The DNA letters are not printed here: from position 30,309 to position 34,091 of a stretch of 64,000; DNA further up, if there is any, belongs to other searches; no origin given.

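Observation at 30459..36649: Complete periplasmic NXR/pNAR-type molybdoenzyme (alpha-beta-gamma-delta) with Cys-x3-Asp-x3-Cys FS0 motif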

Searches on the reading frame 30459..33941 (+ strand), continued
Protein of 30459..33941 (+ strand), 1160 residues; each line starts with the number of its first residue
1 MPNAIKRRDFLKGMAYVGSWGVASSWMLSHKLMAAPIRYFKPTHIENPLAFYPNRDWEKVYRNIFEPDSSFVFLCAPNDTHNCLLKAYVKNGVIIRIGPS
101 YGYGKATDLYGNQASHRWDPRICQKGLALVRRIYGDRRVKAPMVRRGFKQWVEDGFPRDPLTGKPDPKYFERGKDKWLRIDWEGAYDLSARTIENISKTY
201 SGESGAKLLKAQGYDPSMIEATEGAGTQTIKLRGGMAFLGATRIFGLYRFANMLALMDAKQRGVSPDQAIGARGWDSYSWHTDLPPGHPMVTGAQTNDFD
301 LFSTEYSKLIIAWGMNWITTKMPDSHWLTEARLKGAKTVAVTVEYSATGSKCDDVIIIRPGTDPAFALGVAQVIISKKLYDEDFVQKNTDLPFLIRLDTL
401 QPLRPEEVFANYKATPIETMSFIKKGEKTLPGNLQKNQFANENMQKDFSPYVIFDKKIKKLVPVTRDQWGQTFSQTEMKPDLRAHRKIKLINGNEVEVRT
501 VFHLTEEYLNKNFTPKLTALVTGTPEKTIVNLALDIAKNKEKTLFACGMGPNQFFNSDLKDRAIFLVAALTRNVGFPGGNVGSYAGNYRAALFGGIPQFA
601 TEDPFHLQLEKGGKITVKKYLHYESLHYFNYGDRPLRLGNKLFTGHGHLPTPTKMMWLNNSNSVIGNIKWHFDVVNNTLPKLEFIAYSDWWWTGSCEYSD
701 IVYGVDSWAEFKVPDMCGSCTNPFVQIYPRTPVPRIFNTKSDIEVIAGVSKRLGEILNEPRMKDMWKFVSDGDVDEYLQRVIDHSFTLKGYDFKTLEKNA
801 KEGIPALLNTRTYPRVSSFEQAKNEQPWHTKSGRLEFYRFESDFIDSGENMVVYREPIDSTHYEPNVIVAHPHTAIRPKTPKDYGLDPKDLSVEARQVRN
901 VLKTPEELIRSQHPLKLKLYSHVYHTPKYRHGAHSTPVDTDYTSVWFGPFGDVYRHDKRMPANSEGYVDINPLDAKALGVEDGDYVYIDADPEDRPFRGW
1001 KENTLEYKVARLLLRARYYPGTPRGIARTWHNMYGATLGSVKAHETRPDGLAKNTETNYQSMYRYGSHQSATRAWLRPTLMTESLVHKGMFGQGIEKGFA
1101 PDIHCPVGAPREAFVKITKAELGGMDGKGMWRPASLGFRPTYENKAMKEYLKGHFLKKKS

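Call 42: find_related_loci(query=A1, collection=genome_contigs, flank=10000)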
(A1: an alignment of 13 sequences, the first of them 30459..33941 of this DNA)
Query A1 (1160 aa) in genome_contigs; peptide patterns used: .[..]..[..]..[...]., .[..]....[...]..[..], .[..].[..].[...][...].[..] (x = any residue, [..] = any of these).
600 stretches matched a pattern (row limit reached: there are more); 587 encode a relative of the query (tblastn E <= 1e-3); the best 80 are kept; 80 distinct loci.
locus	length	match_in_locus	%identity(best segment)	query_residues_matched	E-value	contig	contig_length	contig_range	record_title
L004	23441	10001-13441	75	7-1159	0e+0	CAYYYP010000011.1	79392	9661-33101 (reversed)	MAG TPA_asm: uncultured Oligoflexia bacterium isolate SRP286056_co3_119 genome assembly, contig: NODE_108_length_79392_c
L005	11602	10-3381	76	34-1159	0e+0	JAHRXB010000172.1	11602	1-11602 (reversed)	MAG: Bdellovibrio sp. isolate DR_7_2.37 k141_77232, whole genome shotgun sequence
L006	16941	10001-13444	73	5-1157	0e+0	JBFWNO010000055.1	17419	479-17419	MAG: Planctomycetota bacterium isolate CA_2019_TPBF_114 NODE_14778_length_17419_cov_3.971085_TPBF, whole genome shotgun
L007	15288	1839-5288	72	4-1159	0e+0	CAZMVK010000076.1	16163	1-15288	MAG TPA_asm: uncultured Bdellovibrio sp. isolate SRP286056_co3_447 genome assembly, contig: NODE_3677_length_16163_cov_5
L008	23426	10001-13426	72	3-1151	0e+0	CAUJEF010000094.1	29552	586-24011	MAG: Bdellovibrionota bacterium isolate KLAP141 genome assembly, contig: KLAP141_296887, whole genome shotgun sequence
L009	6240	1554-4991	72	5-1159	0e+0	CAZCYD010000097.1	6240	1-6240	MAG TPA_asm: uncultured Pseudobdellovibrionaceae bacterium isolate binchicken_co350_57 genome assembly, contig: NODE_132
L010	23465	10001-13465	70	2-1159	0e+0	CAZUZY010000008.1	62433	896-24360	MAG TPA_asm: uncultured Polyangiales bacterium isolate binchicken_co284_134 genome assembly, contig: NODE_729_length_624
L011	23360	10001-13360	72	36-1159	0e+0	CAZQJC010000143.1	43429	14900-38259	MAG TPA_asm: uncultured Myxococcales bacterium isolate binchicken_co200_39 genome assembly, contig: k141_406925, whole g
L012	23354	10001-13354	73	37-1158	0e+0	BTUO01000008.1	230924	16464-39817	MAG: Acidobacteriota bacterium AMX-MBFR-36 DNA, sequence08, whole genome shotgun sequence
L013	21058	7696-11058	72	34-1157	0e+0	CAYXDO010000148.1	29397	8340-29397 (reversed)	MAG TPA_asm: uncultured Myxococcales bacterium isolate binchicken_co232_77 genome assembly, contig: NODE_2780_length_293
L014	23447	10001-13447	68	5-1159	0e+0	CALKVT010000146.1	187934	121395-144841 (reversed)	MAG TPA_asm: uncultured Myxococcales bacterium isolate SRR1506987_bin.35_CONCOCT_v1.1_MAG genome assembly, contig: ERZ76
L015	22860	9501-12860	69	36-1159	0e+0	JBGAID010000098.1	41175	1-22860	MAG: Polyangiaceae bacterium isolate MAG_MBR_H125.7 MBRH125-7_opera_contig_2531, whole genome shotgun sequence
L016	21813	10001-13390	69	36-1159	0e+0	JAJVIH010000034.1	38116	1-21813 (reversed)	MAG: Myxococcota bacterium isolate Bin_71R c_000000002853, whole genome shotgun sequence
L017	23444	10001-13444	77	5-1158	0e+0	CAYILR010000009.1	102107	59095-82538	MAG TPA_asm: uncultured Bacteriovoracaceae bacterium isolate ERP119705_co22_306 genome assembly, contig: NODE_80_length_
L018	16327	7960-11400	71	5-1159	0e+0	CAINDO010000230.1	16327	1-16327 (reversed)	MAG: uncultured Myxococcales bacterium isolate Loclat_bin-06019 genome assembly, contig: bin-06019:230/667, whole genome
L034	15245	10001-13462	58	5-1160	0e+0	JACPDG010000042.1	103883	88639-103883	MAG: Candidatus Rokuibacteriota bacterium isolate NC_groundwater_303_Ag_B-0.1um_71_19 S7_GD2017_3_B1_scaffold_39, whole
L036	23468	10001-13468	56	2-1160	0e+0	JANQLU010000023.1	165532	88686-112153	MAG: Pirellulaceae bacterium isolate PL25a_bin.70 k99_5026309, whole genome shotgun sequence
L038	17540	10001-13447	58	3-1160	0e+0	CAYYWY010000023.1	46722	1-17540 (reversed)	MAG TPA_asm: uncultured Nitrospiraceae bacterium isolate SRP290908_co1_101 genome assembly, contig: NODE_825_length_4672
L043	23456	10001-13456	55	7-1160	0e+0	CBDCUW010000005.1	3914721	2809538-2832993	MAG: Rubripirellula sp. isolate a1daa49b-fd29-492b-8995-b18c1d2b297f genome assembly, contig: contig_5, whole genome sho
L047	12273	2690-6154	56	3-1160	0e+0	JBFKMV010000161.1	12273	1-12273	MAG: Candidatus Polarisedimenticolaceae bacterium isolate Mix_sand22.2022.08.D.57 k141_2530214_length_12273_cov_14.6044,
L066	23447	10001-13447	55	5-1160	0e+0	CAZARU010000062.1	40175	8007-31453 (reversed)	MAG TPA_asm: uncultured Polyangiaceae bacterium isolate SRP237561_co1_294 genome assembly, contig: NODE_1358_length_4017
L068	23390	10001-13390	57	33-1160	0e+0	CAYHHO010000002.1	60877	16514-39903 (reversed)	MAG TPA_asm: uncultured Singulisphaera sp. isolate ERP119702_co1_168 genome assembly, contig: NODE_388_length_60877_cov_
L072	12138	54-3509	55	7-1160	0e+0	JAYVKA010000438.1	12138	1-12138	MAG: Planctomycetota bacterium isolate GL53_Down_metabinner_30_sub GL53_Down_metabinner_30_sub_437, whole genome shotgun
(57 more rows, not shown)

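Call 68: search_protein_families(library=pfam, proteins=[L017:7506-8918:-, L017:6740-7492:-, L017:6180-6767:-, L017:4130-5620:+, L017:2454-3617:+, L017:1270-2382:+, L004:7649-8407:-, L004:6411-7652:-, L004:2413-4251:+, L004:1276-2316:-], max_evalue=0.00001)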
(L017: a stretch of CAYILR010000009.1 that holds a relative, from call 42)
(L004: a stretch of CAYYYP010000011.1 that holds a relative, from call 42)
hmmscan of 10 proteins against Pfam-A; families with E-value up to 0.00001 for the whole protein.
L017:7506-8918:- (470 aa): 4 families
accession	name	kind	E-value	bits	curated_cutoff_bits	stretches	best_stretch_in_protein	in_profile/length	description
PF00034.26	Cytochrom_C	-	2e-13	51.9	21.3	1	370-449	4-86/90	Cytochrome c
PF07732.21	Cu-oxidase_3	-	2.4e-11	44.2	21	1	60-173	2-118/119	Multicopper oxidase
PF07731.20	Cu-oxidase_2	-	1.9e-09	37.8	20.4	0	83-172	31-136/137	Multicopper oxidase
PF13442.11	Cytochrome_CBB3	-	5.1e-07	30.4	27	1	369-449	5-68/68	Cytochrome C oxidase, cbb3-type, subunit III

L017:6740-7492:- (250 aa): 1 family
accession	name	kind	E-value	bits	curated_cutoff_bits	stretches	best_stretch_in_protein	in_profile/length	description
PF03781.23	FGE-sulfatase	-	5.2e-27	95.6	23.3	1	40-245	30-255/255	Sulfatase-modifying factor enzyme 1-like domain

L017:6180-6767:- (195 aa): 2 families
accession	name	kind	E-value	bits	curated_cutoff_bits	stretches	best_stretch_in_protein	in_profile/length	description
PF02630.20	SCO1-SenC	-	2e-21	76.8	22.8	1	43-171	6-134/134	SCO1/SenC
PF00578.27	AhpC-TSA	-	3.2e-07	30.8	26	1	42-124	9-85/124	AhpC/TSA family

L017:4130-5620:+ (496 aa): 1 family
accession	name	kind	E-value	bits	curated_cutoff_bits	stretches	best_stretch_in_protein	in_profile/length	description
PF00149.33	Metallophos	-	3.8e-07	31.2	21.5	1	28-200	3-116/191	Calcineurin-like phosphoesterase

L017:2454-3617:+ (387 aa): 1 family
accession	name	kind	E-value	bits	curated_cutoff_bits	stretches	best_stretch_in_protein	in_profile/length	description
PF05940.17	NnrS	-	5.6e-101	339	28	1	12-386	1-371/371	NnrS protein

L017:1270-2382:+ (370 aa): 0 families

L004:7649-8407:- (252 aa): 2 families
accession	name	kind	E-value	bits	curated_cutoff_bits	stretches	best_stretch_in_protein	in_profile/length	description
PF00027.35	cNMP_binding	-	1.8e-12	47.5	27.5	1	48-123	2-76/89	Cyclic nucleotide-binding domain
PF13545.12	HTH_Crp_2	-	2.3e-07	31.1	27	1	190-243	16-69/70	Crp-like helix-turn-helix domain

L004:6411-7652:- (413 aa): 1 family
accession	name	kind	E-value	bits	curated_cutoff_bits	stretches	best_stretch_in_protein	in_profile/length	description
PF05940.17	NnrS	-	1.6e-33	117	28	1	11-378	6-367/371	NnrS protein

L004:2413-4251:+ (612 aa): 1 family
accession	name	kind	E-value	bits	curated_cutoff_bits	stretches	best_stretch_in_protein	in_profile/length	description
PF00282.25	Pyridoxal_deC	-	2.9e-32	112.3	27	2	267-492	146-353/375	Pyridoxal-dependent decarboxylase conserved domain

L004:1276-2316:- (346 aa): 0 families

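Call 90: search_dna_similar(query=window:30459-33941:+, collection=plasmids, mode=protein, max_rows=15, max_evalue=1e-30)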
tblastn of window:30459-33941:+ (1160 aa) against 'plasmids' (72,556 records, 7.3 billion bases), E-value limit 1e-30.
Records with a match: 20; places in all: 22; records where one place covers at least 80% of the query: 7.
Best place of each record, by identity: <60% 20.
By first word of the organism name: Klebsiella 7; Haloferax 4; Halobaculum 3; Halomicrobium 3; Natronococcus 1; Halogeometricum 1; Halarchaeum 1.
By predicted mobility (MOB-suite, as given by PLSDB): non-mobilizable 20.
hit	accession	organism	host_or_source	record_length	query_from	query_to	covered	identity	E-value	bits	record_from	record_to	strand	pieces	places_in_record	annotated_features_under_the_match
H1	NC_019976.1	Natronococcus occultus SP4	-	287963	111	1156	90%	47.0%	0e+0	1011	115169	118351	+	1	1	none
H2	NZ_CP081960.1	Halobaculum magnesiiphilum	cell culture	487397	22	1092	92%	28.5%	1e-97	350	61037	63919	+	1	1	molybdopterin-dependent oxidoreductase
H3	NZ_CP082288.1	Halobaculum roseum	cell culture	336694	22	1092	92%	28.3%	8e-102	363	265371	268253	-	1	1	molybdopterin-dependent oxidoreductase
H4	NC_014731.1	Halogeometricum borinquense DSM 11551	-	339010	7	1028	88%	24.4%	2e-55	220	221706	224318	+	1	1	molybdopterin-dependent oxidoreductase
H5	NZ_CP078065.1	Haloferax larsenii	Cell culture,Salt Lake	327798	5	1028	88%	24.2%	5e-55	218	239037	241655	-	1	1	molybdopterin-dependent oxidoreductase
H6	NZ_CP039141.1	Haloferax mediterranei ATCC 33500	Cell culture,Spain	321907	3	1028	88%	24.0%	5e-54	215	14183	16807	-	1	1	narG: nitrate reductase subunit alpha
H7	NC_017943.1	Haloferax mediterranei ATCC 33500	-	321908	3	1028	88%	24.0%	5e-54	215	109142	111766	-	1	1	narG: nitrate reductase subunit alpha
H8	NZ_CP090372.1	Halobaculum sp. CBA1158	solar salt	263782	22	783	66%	30.7%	2e-77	289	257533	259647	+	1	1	molybdopterin-dependent oxidoreductase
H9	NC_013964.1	Haloferax volcanii DS2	-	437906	4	856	74%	24.8%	1e-50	204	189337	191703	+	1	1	molybdopterin-dependent oxidoreductase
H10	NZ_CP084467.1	Halomicrobium salinisoli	cell culture,gobi saline soil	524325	34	759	63%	25.6%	7e-48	196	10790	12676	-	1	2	molybdopterin-dependent oxidoreductase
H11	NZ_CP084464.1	Halomicrobium salinisoli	cell culture,gobi saline soil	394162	34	759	63%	25.6%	8e-48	195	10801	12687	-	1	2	molybdopterin-dependent oxidoreductase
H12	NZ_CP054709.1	Halarchaeum sp. CBA1220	solar salt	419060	4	759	65%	23.8%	1e-38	166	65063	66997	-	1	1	molybdopterin-dependent oxidoreductase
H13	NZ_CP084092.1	Halomicrobium urmianum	cell culture,salt lake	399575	34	600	49%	26.0%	8e-44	182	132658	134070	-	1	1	molybdopterin-dependent oxidoreductase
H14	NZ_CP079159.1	Klebsiella pneumoniae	Homo sapiens,Endotracheal aspirate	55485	54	587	46%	25.3%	3e-35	154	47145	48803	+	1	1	nitrate reductase subunit alpha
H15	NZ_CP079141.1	Klebsiella pneumoniae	Homo sapiens,blood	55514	54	587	46%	25.3%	3e-35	154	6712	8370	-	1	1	nitrate reductase subunit alpha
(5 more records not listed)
